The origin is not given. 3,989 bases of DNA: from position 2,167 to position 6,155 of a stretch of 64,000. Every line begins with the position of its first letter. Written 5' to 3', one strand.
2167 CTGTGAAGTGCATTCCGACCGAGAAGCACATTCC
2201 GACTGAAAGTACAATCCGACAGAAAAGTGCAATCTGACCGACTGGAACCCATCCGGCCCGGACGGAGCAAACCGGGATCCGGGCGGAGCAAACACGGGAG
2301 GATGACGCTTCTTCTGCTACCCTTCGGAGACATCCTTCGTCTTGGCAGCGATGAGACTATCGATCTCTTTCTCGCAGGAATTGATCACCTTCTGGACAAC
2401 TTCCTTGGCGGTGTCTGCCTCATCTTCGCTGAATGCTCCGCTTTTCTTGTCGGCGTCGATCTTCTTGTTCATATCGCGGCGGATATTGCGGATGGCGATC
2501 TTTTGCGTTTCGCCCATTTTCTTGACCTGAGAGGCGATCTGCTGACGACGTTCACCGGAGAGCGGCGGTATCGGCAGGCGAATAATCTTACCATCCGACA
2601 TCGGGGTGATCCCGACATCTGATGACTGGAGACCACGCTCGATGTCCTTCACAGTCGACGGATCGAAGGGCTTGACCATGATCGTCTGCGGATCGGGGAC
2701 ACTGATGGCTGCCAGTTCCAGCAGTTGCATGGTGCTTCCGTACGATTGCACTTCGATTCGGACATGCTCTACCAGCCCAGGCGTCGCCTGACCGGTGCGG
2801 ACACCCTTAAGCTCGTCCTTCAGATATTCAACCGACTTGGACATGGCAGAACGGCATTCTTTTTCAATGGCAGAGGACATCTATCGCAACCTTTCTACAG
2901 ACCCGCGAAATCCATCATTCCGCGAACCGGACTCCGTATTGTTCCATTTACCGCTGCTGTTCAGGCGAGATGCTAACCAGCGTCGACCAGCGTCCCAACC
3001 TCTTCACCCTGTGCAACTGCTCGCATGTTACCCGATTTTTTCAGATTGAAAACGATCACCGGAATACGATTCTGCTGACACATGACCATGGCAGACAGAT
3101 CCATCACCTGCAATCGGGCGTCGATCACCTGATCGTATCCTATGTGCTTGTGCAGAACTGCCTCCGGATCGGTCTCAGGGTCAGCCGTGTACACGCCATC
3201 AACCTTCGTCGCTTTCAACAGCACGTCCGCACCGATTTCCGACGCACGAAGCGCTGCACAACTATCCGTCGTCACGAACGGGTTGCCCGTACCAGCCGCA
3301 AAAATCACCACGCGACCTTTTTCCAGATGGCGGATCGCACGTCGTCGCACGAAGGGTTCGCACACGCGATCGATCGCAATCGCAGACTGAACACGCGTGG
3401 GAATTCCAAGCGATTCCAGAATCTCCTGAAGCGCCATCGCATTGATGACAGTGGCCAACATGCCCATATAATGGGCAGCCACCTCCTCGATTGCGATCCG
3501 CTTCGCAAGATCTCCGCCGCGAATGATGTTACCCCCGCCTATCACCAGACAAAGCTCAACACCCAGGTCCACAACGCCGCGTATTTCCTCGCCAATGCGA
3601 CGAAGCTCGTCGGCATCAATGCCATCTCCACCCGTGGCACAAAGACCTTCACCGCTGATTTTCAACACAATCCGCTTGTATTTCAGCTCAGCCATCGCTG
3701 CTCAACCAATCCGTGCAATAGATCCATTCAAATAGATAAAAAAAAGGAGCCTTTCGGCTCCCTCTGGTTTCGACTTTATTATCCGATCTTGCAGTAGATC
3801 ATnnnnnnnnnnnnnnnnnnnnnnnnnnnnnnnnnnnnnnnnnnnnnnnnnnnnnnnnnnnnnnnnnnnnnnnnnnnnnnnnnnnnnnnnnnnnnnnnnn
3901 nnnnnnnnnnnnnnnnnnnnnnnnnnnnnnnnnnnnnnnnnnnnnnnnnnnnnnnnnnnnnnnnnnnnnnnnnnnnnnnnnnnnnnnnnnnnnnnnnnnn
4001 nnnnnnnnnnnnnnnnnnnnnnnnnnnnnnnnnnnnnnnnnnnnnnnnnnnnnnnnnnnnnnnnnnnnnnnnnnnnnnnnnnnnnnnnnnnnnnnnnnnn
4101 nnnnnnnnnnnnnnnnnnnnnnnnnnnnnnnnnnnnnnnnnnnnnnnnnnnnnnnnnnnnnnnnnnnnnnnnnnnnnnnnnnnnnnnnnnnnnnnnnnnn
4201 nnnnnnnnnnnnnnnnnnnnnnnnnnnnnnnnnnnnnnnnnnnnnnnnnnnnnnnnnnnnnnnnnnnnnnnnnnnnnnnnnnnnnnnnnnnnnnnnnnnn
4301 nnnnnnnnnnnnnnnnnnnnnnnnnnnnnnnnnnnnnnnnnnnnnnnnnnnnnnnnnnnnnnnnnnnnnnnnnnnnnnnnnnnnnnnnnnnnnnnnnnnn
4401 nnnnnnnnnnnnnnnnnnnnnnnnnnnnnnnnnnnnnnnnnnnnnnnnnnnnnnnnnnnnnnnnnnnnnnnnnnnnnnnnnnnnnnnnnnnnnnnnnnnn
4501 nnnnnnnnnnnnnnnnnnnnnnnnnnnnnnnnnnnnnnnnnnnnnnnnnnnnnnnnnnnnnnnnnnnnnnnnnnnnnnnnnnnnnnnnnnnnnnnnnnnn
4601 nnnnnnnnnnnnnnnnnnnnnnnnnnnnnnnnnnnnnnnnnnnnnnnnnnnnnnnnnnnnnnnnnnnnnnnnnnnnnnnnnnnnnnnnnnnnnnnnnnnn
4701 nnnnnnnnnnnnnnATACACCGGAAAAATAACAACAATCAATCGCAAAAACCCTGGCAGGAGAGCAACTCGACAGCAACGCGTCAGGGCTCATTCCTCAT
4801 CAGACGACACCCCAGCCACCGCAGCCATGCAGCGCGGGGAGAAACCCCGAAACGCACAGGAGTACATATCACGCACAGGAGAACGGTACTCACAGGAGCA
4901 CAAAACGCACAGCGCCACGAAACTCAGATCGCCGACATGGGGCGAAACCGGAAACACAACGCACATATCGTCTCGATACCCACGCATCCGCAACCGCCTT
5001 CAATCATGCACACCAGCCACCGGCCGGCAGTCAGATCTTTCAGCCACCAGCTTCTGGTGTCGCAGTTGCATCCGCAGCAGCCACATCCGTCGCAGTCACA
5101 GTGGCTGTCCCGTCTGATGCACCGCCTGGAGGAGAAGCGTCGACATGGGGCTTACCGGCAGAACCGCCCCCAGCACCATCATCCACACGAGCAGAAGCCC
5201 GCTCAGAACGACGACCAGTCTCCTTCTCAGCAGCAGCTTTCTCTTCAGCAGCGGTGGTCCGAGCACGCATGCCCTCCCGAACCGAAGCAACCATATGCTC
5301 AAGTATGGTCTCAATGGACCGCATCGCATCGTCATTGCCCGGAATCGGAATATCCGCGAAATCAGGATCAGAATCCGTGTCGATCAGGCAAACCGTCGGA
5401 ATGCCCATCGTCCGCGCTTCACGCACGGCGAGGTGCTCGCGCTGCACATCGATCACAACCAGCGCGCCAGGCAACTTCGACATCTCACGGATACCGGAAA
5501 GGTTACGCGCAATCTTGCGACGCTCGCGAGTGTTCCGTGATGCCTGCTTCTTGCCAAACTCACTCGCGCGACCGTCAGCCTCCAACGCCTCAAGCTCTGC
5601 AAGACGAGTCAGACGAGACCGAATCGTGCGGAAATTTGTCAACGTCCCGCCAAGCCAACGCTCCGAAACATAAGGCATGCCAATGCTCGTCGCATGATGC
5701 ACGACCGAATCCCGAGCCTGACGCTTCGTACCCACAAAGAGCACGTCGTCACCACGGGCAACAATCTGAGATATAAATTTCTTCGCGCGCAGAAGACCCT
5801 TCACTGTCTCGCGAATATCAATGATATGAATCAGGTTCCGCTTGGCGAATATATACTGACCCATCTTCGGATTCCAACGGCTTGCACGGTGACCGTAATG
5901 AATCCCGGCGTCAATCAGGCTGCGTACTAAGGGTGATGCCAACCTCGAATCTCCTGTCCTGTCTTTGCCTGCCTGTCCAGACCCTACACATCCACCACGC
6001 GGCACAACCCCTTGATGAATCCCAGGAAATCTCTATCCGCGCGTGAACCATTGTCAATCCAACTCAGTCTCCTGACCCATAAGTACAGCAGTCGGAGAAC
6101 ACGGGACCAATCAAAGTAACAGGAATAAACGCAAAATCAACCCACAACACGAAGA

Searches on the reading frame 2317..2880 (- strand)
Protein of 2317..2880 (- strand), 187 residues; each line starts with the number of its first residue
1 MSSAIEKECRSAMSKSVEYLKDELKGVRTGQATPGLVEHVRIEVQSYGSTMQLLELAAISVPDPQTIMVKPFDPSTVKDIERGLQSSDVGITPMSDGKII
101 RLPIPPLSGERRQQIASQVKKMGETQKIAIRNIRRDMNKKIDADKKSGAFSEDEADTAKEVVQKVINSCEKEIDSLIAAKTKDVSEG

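Call 31: search_protein_families(library=pfam, proteins=[window:2317-2880:-], max_evalue=0.001)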
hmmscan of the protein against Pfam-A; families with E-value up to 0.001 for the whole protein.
window:2317-2880:- (187 aa): 1 family
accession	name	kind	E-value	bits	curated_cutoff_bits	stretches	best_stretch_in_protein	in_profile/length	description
PF01765.24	RRF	-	1.6e-53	181.4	29.7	1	20-184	1-163/164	Ribosome recycling factor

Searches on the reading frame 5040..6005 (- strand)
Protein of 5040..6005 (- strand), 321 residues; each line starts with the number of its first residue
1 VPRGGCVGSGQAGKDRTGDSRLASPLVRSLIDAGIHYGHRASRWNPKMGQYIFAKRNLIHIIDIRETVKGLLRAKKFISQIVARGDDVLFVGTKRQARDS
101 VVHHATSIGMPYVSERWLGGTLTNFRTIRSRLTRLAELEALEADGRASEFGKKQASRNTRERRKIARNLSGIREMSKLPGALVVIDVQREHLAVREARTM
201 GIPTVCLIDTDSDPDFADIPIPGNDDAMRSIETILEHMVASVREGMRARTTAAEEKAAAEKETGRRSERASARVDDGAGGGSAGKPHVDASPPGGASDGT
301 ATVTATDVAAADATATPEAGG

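Call 31: search_protein_families(library=pfam, proteins=[window:5040-6005:-], max_evalue=0.001)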
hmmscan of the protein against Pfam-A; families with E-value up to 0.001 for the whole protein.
window:5040-6005:- (321 aa): 1 family
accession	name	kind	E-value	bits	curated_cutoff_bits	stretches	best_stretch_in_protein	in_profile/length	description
PF00318.25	Ribosomal_S2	-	4.1e-82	275.1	26.1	1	30-245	1-216/216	Ribosomal protein S2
